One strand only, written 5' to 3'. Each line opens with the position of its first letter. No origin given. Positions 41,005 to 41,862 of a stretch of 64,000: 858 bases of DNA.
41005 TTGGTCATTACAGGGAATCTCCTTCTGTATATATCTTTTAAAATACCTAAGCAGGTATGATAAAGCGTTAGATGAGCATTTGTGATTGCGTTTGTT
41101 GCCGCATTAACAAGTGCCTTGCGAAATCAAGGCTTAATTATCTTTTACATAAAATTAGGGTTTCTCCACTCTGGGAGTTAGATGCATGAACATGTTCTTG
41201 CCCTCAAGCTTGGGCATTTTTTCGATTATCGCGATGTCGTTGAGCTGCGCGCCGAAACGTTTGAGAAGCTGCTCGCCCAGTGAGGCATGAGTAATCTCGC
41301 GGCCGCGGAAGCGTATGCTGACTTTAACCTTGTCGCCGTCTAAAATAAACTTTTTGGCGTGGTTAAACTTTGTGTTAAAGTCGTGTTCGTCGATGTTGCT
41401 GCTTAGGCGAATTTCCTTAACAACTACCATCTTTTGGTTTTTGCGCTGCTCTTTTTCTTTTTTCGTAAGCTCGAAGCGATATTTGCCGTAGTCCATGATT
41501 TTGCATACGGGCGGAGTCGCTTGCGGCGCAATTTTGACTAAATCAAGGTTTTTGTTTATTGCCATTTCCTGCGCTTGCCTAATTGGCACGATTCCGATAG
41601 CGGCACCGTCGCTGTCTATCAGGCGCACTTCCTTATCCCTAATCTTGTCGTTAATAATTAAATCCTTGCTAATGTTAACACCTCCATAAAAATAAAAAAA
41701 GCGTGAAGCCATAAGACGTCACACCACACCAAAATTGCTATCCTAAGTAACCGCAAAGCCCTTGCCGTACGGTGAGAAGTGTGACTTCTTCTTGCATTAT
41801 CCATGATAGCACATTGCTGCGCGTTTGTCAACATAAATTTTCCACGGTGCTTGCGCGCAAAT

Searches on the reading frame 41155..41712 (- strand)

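Call 84: search_protein_families(library=pfam, max_evalue=0.00001, proteins=[window:41155-41712:-])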
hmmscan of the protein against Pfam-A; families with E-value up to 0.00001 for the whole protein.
window:41155-41712:- (185 aa): 2 families
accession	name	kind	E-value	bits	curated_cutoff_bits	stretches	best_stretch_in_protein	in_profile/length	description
PF00707.27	IF3_C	-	1.8e-36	124.4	34.8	1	96-180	1-85/86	Translation initiation factor IF-3, C-terminal domain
PF05198.21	IF3_N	-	1.1e-31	109.3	26.9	1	20-89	1-70/70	Translation initiation factor IF-3, N-terminal domain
